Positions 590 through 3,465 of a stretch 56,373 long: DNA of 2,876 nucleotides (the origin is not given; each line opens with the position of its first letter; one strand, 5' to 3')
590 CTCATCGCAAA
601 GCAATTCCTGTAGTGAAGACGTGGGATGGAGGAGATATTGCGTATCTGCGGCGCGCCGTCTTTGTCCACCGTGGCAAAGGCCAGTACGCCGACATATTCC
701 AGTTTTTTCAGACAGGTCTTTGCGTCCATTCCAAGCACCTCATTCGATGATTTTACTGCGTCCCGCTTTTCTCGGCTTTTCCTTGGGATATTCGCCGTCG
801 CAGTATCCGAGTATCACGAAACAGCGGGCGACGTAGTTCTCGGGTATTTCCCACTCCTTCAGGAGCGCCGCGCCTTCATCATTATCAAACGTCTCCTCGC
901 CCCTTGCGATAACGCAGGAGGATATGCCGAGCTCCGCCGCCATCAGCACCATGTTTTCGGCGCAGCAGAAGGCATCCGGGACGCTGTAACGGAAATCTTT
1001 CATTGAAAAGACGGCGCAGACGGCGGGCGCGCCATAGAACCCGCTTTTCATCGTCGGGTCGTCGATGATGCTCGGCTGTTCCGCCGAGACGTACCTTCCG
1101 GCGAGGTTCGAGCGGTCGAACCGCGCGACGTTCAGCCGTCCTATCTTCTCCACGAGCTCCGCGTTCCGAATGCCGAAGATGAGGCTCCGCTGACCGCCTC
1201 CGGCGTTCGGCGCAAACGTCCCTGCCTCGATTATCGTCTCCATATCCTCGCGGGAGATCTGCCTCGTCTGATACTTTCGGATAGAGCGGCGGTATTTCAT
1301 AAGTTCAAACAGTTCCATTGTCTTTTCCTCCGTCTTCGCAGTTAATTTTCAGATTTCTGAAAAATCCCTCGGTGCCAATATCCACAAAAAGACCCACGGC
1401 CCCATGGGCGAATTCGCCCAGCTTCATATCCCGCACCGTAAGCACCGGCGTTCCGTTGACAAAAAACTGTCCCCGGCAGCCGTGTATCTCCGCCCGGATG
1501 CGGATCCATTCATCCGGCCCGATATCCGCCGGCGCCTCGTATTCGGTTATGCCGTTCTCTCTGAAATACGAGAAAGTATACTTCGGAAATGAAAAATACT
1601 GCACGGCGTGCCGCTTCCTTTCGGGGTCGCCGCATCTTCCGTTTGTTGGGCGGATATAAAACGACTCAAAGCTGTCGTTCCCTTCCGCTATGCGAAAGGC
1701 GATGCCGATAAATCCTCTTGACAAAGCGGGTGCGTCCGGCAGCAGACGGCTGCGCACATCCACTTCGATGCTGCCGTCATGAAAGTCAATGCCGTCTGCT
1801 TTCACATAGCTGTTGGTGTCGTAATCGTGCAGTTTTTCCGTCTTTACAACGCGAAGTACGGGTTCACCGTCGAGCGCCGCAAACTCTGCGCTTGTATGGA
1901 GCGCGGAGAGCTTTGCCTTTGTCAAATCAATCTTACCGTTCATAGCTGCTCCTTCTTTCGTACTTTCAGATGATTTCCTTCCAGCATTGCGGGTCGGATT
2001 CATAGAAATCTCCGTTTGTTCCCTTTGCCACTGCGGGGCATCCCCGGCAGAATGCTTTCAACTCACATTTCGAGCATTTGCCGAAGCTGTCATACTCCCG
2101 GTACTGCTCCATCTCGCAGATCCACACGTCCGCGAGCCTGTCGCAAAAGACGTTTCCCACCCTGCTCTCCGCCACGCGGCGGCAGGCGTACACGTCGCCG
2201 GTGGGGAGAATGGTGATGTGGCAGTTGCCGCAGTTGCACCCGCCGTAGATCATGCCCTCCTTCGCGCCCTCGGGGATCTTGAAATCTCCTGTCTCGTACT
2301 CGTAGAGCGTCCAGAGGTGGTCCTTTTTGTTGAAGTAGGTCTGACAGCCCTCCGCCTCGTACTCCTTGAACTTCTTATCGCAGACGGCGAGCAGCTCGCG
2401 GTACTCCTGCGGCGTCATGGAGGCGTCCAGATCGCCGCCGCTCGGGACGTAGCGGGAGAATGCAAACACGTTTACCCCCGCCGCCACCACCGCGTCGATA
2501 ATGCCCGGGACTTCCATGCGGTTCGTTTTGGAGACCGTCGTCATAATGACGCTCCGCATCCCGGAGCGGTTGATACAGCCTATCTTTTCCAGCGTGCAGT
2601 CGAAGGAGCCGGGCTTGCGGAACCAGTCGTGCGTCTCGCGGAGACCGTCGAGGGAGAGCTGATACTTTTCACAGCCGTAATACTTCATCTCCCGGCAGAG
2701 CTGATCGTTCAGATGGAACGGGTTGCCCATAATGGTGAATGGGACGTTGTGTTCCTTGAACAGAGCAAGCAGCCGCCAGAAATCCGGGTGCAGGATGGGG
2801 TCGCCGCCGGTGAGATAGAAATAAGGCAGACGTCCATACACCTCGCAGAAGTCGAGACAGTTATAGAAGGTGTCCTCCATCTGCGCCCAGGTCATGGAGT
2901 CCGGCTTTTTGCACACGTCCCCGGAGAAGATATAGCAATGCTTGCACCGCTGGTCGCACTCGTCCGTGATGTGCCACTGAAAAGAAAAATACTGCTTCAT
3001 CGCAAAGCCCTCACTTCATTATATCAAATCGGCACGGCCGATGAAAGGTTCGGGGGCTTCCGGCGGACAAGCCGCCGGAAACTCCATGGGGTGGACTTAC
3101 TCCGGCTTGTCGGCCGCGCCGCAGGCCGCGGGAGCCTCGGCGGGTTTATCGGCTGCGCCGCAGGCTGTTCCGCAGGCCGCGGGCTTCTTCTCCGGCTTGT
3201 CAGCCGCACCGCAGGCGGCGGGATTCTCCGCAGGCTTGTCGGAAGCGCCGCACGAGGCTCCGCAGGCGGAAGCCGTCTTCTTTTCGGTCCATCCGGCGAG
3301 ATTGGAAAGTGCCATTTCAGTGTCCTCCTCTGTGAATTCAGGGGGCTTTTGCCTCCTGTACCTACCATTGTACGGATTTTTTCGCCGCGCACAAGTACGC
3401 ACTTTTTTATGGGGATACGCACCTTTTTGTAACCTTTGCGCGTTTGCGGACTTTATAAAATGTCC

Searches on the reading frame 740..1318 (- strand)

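Call 92: search_protein_families(library=pfam, max_evalue=0.00001, proteins=[window:740-1318:-])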
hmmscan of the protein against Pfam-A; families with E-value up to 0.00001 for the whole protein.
window:740-1318:- (192 aa): 2 families
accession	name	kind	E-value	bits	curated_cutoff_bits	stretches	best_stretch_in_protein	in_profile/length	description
PF00881.29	Nitroreductase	-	3.9e-21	76.4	23.5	1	8-172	2-167/167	Nitroreductase family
PF14512.11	TM1586_NiRdase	-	3.8e-06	27.1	27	0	2-30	1-29/215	Putative TM nitroreductase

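Call 93: search_protein_families(library=ncbifam, max_evalue=0.00001, proteins=[window:740-1318:-])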
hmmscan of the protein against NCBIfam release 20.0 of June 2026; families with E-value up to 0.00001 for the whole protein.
window:740-1318:- (192 aa): 1 family
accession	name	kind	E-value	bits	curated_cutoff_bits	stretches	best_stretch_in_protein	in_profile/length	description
NF008033.1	PRK10765.1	equivalog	1e-05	25.1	223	0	4-60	5-61/240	oxygen-insensitive NADPH nitroreductase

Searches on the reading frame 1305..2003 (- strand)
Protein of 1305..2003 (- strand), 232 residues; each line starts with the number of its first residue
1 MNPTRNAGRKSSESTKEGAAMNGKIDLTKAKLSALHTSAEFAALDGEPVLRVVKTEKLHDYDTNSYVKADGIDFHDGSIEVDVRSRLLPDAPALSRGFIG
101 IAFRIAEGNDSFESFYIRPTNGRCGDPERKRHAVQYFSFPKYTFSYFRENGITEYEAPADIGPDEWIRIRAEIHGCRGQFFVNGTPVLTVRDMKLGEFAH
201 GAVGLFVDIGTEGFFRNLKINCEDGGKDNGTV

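Call 92: search_protein_families(library=pfam, max_evalue=0.00001, proteins=[window:1305-2003:-])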
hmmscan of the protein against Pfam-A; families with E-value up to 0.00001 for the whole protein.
window:1305-2003:- (232 aa): 1 family
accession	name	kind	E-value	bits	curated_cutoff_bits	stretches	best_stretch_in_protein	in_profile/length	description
PF06439.18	3keto-disac_hyd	-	3.8e-07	30.8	26.8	1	60-220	38-186/187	3-keto-disaccharide hydrolase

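Call 93: search_protein_families(library=ncbifam, max_evalue=0.00001, proteins=[window:1305-2003:-])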
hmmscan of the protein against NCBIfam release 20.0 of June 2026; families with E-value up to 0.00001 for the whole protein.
window:1305-2003:- (232 aa): 0 families

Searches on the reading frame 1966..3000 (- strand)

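Call 92: search_protein_families(library=pfam, max_evalue=0.00001, proteins=[window:1966-3000:-])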
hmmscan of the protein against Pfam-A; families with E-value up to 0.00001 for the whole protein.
window:1966-3000:- (344 aa): 2 families
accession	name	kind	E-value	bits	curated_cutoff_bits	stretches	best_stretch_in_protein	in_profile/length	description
PF04055.27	Radical_SAM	-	2.6e-17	63.9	29.5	1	11-168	3-163/166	Radical SAM superfamily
PF13186.11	SPASM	-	8.2e-06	26.5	21.5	1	255-321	1-66/67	Iron-sulfur cluster-binding domain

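Call 93: search_protein_families(library=ncbifam, max_evalue=0.00001, proteins=[window:1966-3000:-])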
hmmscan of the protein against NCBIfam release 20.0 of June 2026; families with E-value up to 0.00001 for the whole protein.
window:1966-3000:- (344 aa): 41 families (the best 25 are shown)
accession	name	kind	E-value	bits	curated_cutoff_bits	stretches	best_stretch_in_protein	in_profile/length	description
TIGR04340.1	rSAM_ACGX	hypoth_equivalog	2.8e-174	579.2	400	1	3-343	1-341/341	radical SAM/SPASM domain protein, ACGX system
TIGR04082.1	rSAM_for_selen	equivalog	1.1e-44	153.1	350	1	4-339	198-515/516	thio(seleno)oxazole modification radical SAM maturase SbtM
TIGR04053.2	TIGR04053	equivalog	8.6e-34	117.3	395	1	7-340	10-363/366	TIGR04053 family radical SAM/SPASM domain-containing protein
TIGR04545.1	rSAM_ahbD_hemeb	equivalog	2.1e-32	112.9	500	1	8-340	3-336/339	heme b synthase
TIGR04051.1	rSAM_NirJ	equivalog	4e-30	105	515.45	1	9-340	6-347/354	heme d1 biosynthesis radical SAM protein NirJ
TIGR04054.1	rSAM_NirJ1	equivalog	7.4e-28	97.2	650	1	8-340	39-381/387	putative heme d1 biosynthesis radical SAM protein NirJ1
TIGR04347.1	pseudo_SAM_Halo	equivalog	3e-25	89.3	525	1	8-340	41-384/390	TIGR04347 family pseudo-SAM/SPASM protein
TIGR04055.1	rSAM_NirJ2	equivalog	2e-24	86.8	500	2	8-215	3-208/326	putative heme d1 biosynthesis radical SAM protein NirJ2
TIGR04250.1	SCM_rSAM_ScmE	equivalog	5.6e-23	81.4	400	1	8-167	6-161/358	SynChlorMet cassette radical SAM/SPASM protein ScmE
TIGR04303.1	GeoRSP_rSAM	equivalog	2.3e-22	80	400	1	5-340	5-325/325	GeoRSP system radical SAM/SPASM protein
TIGR04546.1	rSAM_ahbC_deAc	equivalog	2e-21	76.3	650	1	8-340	42-384/390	12,18-didecarboxysiroheme deacetylase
TIGR03962.1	mycofact_rSAM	equivalog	2.6e-21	76.2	265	1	7-340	14-332/339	mycofactocin radical SAM maturase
TIGR04133.1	rSAM_w_lipo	hypoth_equivalog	1.3e-20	73.6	425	1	6-322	25-331/350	TIGR04133 family radical SAM/SPASM protein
TIGR04251.1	SCM_rSAM_ScmF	equivalog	1.7e-18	67.1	400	1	9-187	8-185/353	SynChlorMet cassette radical SAM/SPASM protein ScmF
NF050035.1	rSAM_WgK_link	exception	5.3e-18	65.1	650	1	10-340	14-362/367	radical SAM/SPASM peptide maturase WgkB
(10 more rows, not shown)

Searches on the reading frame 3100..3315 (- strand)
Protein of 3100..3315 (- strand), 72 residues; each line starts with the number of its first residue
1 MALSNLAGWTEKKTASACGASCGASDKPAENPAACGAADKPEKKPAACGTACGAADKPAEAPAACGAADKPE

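Call 95: search_protein_families(library=ncbifam, max_evalue=0.1, proteins=[window:3100-3315:-])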
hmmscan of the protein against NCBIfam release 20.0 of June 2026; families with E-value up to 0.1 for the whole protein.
seq(72 aa): 1 family
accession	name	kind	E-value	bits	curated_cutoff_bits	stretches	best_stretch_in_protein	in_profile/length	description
TIGR04341.1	target_ACGX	subfamily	2.1e-22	79.5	28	2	1-57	1-65/65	ACGX-repeat peptide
